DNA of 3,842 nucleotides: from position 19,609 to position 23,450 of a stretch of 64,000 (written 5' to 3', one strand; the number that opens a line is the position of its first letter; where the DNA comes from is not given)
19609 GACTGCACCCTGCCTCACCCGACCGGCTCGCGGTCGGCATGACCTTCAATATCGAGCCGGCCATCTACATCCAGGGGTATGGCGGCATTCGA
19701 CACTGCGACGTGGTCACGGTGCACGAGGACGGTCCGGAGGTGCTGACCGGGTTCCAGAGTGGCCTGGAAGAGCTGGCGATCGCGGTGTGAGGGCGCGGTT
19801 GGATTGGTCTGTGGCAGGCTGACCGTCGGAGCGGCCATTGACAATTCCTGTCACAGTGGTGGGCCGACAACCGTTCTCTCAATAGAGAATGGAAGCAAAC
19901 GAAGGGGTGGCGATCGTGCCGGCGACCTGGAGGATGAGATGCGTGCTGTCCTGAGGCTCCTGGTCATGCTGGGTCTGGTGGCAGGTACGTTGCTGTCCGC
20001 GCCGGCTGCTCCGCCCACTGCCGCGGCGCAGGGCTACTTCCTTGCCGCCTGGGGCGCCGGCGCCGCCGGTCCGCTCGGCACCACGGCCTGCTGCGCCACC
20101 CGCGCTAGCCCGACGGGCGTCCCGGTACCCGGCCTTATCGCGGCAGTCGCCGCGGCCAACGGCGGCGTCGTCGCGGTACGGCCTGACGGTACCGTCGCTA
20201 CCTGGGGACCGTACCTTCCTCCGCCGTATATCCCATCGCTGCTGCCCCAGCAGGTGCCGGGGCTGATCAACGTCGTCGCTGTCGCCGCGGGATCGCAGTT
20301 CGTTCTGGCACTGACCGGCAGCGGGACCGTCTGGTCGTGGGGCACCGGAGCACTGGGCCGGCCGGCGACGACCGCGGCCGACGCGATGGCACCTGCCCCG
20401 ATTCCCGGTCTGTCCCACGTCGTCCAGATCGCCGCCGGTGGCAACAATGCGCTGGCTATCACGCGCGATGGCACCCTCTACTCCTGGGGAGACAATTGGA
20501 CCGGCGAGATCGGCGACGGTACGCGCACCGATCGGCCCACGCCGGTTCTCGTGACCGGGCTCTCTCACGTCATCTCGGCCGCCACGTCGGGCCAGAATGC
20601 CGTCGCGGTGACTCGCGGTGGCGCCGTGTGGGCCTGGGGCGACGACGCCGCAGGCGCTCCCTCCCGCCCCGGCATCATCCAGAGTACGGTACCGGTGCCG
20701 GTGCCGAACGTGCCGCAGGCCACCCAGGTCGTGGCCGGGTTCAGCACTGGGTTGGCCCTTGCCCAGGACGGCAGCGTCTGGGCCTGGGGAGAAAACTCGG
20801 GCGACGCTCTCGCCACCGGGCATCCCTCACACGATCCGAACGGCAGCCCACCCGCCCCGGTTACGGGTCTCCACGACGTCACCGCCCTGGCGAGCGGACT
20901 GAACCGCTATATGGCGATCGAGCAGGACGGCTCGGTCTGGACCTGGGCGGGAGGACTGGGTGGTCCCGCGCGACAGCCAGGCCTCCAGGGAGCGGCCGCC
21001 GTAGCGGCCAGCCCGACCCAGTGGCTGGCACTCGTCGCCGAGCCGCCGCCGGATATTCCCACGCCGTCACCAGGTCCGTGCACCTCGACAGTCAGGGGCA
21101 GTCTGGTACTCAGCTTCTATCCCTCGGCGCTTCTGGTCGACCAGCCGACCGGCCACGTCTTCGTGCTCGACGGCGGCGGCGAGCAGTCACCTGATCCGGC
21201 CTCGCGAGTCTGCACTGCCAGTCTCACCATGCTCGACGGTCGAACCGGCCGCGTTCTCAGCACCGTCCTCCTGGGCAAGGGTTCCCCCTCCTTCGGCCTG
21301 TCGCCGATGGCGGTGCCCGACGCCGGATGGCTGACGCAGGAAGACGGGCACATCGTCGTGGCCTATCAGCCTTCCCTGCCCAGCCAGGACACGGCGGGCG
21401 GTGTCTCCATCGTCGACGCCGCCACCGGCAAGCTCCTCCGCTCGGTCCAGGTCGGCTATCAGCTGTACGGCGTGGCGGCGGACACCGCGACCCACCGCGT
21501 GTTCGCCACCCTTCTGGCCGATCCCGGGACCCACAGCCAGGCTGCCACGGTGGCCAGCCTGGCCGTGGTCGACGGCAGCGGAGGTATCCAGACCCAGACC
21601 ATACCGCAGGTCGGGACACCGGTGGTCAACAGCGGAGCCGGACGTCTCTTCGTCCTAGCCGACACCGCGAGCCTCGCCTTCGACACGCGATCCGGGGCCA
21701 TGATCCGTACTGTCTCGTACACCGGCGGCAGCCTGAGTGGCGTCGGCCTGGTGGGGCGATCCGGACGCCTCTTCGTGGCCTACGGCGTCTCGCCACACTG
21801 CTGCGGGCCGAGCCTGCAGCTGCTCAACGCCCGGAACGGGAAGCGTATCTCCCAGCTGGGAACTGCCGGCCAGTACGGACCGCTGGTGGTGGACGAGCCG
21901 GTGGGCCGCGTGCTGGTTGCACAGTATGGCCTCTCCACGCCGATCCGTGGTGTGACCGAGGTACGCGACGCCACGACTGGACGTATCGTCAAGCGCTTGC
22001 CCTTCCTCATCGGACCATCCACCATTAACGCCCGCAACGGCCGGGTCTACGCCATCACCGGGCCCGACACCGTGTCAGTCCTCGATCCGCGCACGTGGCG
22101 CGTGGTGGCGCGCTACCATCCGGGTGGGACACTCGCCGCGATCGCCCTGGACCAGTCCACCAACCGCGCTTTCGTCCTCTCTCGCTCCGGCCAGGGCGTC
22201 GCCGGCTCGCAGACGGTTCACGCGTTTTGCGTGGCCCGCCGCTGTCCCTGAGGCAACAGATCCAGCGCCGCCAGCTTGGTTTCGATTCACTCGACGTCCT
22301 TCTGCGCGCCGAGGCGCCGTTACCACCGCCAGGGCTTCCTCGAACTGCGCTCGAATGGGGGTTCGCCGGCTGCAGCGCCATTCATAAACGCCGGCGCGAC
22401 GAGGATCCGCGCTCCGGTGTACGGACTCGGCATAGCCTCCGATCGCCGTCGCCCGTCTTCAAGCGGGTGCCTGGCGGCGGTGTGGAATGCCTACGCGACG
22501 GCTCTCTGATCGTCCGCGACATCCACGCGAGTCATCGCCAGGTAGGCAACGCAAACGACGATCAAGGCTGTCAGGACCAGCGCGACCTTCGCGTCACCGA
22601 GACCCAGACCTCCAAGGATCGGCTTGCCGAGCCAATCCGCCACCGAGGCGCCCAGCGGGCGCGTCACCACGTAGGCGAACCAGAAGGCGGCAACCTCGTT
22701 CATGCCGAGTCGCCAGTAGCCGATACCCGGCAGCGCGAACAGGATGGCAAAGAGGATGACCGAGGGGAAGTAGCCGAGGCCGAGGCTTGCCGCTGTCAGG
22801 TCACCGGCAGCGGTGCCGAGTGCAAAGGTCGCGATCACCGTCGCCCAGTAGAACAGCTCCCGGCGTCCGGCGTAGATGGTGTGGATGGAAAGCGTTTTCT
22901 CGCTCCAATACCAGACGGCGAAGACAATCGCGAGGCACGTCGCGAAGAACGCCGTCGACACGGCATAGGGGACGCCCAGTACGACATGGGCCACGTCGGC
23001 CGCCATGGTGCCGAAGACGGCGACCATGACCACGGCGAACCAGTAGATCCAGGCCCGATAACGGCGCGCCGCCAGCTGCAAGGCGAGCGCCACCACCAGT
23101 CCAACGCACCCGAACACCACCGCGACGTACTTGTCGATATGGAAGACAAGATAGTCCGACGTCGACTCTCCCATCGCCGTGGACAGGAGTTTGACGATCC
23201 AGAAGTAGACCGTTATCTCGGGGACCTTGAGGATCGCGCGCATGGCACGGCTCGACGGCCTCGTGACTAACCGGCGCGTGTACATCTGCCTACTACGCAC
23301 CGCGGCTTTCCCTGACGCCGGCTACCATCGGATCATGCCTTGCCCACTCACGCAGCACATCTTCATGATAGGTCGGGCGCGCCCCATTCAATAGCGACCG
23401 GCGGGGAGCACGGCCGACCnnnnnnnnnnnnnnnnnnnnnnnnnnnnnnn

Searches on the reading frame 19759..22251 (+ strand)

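Call 19: search_protein_families(library=pfam, proteins=[window:19759-22251:+], max_evalue=0.001)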
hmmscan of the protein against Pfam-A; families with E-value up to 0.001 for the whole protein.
window:19759-22251:+ (830 aa): 3 families
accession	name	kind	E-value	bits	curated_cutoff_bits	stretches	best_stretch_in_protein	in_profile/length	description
PF25390.1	WD40_RLD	-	2.4e-44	152.6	150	1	271-398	33-168/363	RCC1-like domain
PF13540.12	RCC1_2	-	3.5e-28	97.1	22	3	221-246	1-26/30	Regulator of chromosome condensation (RCC1) repeat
PF00415.24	RCC1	-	1.2e-24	87.1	21.7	2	237-284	1-50/50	Regulator of chromosome condensation (RCC1) repeat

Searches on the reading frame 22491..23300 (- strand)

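Call 6: search_protein_families(library=ncbifam, proteins=[window:22491-23300:-], max_evalue=0.01)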
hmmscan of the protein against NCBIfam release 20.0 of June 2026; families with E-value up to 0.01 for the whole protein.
window:22491-23300:- (269 aa): 0 families

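Call 19: search_protein_families(library=pfam, proteins=[window:22491-23300:-], max_evalue=0.001)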
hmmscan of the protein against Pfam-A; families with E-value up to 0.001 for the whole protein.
window:22491-23300:- (269 aa): 1 family
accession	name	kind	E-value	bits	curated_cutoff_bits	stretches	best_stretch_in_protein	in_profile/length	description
PF03988.17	DUF347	-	3.2e-50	168.6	28.2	4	85-136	1-52/52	Repeat of Unknown Function (DUF347)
